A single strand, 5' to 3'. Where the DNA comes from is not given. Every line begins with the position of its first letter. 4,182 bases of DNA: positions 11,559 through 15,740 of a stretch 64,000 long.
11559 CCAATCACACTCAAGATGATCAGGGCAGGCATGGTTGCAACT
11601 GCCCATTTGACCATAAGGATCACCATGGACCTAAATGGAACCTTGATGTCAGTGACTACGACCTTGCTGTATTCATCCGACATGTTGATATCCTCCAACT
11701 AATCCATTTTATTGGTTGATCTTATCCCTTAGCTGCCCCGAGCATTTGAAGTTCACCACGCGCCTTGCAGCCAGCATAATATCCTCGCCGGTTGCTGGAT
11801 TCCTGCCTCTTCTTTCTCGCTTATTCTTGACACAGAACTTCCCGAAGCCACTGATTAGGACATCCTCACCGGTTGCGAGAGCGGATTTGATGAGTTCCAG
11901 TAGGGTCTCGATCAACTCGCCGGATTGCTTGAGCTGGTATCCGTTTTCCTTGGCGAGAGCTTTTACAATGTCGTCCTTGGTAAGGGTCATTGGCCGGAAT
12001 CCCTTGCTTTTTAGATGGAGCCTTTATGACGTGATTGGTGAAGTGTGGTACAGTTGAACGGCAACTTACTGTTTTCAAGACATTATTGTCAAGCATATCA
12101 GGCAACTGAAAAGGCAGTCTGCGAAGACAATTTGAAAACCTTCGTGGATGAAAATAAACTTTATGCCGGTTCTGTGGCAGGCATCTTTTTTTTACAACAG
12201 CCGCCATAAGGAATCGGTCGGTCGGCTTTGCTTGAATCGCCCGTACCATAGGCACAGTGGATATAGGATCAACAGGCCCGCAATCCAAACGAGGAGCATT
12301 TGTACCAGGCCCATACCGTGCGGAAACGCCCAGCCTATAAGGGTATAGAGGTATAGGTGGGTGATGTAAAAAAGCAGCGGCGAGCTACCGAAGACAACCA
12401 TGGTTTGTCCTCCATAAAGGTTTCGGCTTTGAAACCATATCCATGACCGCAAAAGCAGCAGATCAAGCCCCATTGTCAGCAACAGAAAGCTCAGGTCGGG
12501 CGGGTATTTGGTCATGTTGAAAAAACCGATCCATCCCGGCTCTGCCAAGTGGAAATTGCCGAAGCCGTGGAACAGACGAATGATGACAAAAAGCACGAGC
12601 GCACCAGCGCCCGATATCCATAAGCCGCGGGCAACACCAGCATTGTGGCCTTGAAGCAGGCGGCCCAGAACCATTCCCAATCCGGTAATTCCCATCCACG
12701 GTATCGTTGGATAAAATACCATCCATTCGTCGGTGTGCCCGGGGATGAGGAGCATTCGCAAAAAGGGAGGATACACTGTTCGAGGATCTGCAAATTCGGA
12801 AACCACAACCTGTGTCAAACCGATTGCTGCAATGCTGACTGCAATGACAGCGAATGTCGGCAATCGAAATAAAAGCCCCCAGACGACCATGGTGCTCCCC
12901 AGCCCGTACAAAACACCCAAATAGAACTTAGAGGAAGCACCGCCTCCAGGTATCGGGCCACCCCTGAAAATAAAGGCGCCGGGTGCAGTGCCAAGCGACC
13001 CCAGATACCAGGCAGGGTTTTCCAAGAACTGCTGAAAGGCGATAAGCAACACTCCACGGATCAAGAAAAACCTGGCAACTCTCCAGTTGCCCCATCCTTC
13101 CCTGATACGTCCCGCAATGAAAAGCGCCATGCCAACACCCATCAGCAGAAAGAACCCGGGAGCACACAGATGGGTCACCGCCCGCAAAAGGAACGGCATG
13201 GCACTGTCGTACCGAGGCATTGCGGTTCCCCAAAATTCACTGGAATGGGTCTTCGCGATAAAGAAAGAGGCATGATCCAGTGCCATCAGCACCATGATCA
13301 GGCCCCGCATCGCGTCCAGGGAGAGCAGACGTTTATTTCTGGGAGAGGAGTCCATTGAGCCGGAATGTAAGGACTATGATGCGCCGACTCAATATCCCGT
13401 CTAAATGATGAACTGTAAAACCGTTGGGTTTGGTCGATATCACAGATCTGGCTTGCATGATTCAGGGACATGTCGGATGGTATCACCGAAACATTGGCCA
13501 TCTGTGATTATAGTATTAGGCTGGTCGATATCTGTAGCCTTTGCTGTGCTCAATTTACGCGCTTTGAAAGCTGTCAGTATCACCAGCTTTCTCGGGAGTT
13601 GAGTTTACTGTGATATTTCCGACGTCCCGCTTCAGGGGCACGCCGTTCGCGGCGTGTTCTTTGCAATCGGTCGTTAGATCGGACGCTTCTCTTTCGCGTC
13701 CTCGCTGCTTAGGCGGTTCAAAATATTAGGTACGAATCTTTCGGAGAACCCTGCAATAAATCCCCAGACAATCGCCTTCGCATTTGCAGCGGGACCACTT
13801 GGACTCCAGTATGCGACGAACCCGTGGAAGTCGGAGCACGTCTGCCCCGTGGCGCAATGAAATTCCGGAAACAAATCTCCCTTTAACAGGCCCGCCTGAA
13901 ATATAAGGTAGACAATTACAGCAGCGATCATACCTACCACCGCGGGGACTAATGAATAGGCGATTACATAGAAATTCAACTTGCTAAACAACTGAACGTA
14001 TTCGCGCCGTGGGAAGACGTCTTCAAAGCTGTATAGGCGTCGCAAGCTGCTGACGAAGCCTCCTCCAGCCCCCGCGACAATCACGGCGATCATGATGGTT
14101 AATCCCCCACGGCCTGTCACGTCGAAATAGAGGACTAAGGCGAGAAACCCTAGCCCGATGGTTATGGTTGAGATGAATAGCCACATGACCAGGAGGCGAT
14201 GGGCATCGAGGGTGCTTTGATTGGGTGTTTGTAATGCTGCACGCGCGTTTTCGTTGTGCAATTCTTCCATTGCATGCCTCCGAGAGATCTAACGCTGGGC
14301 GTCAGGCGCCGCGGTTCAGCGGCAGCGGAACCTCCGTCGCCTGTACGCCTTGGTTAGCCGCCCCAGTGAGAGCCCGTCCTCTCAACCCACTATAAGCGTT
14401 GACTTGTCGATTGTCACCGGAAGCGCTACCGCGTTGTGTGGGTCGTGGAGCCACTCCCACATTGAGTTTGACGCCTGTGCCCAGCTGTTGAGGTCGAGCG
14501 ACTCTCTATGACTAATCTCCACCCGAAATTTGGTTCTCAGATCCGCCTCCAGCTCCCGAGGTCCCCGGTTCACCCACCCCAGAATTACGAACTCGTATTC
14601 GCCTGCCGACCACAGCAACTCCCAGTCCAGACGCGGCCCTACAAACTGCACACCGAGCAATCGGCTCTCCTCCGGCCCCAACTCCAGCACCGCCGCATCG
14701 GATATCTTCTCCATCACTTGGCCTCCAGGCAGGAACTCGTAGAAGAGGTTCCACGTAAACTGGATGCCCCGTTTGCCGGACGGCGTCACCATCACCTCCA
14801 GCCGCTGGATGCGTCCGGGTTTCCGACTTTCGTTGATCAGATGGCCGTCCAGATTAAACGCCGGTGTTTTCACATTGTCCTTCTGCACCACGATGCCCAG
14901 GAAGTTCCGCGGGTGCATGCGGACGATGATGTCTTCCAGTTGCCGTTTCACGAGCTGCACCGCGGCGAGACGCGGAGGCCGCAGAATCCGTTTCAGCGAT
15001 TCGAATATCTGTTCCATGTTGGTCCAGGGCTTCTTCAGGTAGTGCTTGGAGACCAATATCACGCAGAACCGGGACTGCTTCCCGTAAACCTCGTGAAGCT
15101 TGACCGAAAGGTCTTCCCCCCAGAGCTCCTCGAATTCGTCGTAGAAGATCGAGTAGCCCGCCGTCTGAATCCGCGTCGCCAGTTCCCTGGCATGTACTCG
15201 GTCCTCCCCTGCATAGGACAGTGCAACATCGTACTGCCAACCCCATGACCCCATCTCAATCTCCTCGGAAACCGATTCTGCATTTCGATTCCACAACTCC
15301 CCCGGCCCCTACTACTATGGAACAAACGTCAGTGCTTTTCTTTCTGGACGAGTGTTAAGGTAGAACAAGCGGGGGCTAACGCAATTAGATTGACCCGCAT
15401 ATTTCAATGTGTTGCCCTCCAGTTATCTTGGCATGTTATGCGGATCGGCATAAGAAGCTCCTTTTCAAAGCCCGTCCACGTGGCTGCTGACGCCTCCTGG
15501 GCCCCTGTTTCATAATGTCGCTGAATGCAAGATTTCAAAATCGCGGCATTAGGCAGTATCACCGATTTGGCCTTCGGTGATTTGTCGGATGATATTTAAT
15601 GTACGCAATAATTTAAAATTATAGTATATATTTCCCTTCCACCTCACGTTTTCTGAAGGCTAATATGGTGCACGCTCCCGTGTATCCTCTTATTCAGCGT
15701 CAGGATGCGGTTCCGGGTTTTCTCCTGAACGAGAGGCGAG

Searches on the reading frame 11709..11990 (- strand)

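Call 3: search_protein_families(library=pfam, proteins=[window:11709-11990:-], max_evalue=0.1)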
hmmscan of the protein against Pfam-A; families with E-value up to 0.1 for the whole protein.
window:11709-11990:- (93 aa): 1 family
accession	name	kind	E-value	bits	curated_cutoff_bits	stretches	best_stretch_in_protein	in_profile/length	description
PF00216.26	Bac_DNA_binding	-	6.9e-29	100.4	22.4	1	3-92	1-90/90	Bacterial DNA-binding protein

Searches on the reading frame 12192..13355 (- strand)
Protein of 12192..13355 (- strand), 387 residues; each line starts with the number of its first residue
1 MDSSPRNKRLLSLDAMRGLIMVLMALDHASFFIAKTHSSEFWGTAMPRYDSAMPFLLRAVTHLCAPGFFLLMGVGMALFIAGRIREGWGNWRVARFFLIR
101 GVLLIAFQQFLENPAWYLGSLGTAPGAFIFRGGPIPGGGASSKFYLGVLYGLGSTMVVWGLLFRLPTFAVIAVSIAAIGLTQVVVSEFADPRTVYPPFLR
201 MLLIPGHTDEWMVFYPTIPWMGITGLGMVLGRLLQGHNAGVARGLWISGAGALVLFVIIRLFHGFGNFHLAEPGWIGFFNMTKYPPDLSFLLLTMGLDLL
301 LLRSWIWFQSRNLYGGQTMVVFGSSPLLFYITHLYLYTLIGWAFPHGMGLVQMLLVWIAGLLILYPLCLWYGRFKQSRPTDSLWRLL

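Call 3: search_protein_families(library=pfam, proteins=[window:12192-13355:-], max_evalue=0.1)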
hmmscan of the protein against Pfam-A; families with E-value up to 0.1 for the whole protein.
window:12192-13355:- (387 aa): 2 families
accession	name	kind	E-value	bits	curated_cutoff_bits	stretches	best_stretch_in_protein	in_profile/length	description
PF07786.18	HGSNAT_cat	-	1.9e-10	41.1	22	1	9-237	1-187/222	Heparan-alpha-glucosaminide N-acetyltransferase, catalytic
PF01757.29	Acyl_transf_3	-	0.012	15.1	31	1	11-370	2-323/326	Acyltransferase domain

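Call 4: search_protein_families(library=padloc, proteins=[window:12192-13355:-], max_evalue=0.1)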
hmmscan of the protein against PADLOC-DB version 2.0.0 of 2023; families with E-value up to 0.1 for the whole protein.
window:12192-13355:- (387 aa): 0 families

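Call 6: search_protein_families(library=ncbifam, proteins=[window:12192-13355:-], max_evalue=0.01)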
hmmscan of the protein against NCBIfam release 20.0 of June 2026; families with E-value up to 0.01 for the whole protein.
window:12192-13355:- (387 aa): 0 families

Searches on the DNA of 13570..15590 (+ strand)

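Call 47: search_dna_similar(query=window:13570-15590:+, collection=plasmids, mode=distant, max_rows=10)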
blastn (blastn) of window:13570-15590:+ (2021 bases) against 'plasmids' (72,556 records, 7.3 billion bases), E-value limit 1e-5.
No match.

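Call 80: build_rna_model(alignment_id=A8, structure=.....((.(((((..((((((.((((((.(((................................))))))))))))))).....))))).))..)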
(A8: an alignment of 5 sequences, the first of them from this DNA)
Model R1 built from alignment A8 (5 sequences, 94 columns); structure: as given.
model positions 80; base pairs 22; branch points 0; effective number of sequences 2.39; information 0.709 bits per position. Calibrated on 0.2 Mb of random sequence (short: E-values are rough).
structure used (alignment columns):
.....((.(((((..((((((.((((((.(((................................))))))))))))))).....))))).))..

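Call 81: search_with_rna_model(model_id=R1, source=window, max_evalue=10, filters=off, show_alignments=4)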
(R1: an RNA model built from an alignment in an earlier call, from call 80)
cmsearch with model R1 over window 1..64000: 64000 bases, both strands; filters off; matches with E-value up to 10: 13.
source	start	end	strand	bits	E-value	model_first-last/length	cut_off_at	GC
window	14284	14364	-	83.3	1e-16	1-80/80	no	0.69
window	57443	57554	-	15.2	0.32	1-80/80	no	0.59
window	14285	14359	+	14.5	0.46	1-80/80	no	0.67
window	9818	9887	-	13.9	0.63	1-80/80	no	0.7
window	39871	39910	+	12.8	1.2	1-80/80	no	0.77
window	7231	7275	+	12.2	1.5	1-80/80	no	0.67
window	17031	17062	+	11.9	1.8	1-80/80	no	0.66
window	41994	42070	+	9.8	5.3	1-80/80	no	0.74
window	25770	25814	+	9.4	6.7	1-80/80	no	0.71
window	42519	42561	+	9.2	7.5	1-80/80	no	0.49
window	42999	43075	-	8.9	8.6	1-80/80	no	0.66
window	20913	20982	-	8.7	9.6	1-80/80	no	0.7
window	38483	38515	-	8.7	9.8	1-80/80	no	0.82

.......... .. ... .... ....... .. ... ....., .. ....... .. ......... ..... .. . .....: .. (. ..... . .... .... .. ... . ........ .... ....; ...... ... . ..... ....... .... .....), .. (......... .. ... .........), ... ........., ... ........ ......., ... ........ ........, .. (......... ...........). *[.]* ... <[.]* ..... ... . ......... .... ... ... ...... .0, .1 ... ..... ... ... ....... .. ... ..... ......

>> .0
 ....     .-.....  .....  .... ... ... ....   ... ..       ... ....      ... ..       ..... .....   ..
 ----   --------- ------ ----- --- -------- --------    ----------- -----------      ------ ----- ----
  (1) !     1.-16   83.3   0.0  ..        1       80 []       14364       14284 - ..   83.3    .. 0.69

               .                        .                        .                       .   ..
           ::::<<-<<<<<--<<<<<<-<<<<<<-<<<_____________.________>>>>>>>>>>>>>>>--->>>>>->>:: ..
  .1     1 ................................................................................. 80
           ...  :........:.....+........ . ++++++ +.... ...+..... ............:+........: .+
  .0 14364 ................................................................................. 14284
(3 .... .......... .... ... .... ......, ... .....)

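Call 82: search_with_rna_model(model_id=R1, sources=[L001, L002, L003, L004, L005, L006, L007, L008, L009, L010, L011, L058, L069, L070, L071, L149, L150, L151, L152, L153, L154, L155, L156, L157, L158, L159], max_evalue=1)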
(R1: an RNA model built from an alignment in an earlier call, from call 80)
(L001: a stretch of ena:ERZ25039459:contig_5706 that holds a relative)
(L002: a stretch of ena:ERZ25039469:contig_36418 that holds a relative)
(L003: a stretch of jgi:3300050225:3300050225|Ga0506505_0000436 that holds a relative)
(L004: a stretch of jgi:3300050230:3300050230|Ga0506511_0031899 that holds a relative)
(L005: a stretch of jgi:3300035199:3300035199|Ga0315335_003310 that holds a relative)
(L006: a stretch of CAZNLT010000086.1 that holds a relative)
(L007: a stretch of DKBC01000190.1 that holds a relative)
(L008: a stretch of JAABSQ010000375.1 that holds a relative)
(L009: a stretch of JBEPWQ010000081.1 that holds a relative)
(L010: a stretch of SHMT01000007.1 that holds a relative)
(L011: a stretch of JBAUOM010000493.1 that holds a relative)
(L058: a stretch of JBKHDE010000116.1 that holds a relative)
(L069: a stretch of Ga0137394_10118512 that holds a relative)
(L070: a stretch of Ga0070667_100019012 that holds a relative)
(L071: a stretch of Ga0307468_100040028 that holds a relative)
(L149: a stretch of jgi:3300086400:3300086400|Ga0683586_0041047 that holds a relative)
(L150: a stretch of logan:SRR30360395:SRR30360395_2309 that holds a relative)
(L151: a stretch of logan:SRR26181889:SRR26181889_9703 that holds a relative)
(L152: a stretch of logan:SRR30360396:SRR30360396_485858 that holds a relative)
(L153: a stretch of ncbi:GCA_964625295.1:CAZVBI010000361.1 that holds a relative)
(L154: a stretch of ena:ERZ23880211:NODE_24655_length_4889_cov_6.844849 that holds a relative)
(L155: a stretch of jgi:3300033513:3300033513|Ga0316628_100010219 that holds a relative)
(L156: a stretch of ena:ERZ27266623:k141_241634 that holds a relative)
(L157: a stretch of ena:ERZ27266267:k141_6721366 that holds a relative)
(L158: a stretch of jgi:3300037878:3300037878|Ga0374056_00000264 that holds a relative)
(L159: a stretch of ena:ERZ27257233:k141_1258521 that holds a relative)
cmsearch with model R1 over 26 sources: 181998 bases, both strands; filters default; matches with E-value up to 1: 8.
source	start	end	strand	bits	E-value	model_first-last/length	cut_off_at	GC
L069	1967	2056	+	88.3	2.1e-17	1-80/80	no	0.66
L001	7023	7103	+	83.3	2.9e-16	1-80/80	no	0.69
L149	5817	5908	+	81.9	6e-16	1-80/80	no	0.65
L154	2346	2425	+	69.5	4e-13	1-80/80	no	0.62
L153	3030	3100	+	64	7e-12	1-80/80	no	0.65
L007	143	211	+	39.3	3e-06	1-80/80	no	0.72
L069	1969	2058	-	25.6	0.004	1-80/80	no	0.66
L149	5819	5910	-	17.2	0.32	1-80/80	no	0.66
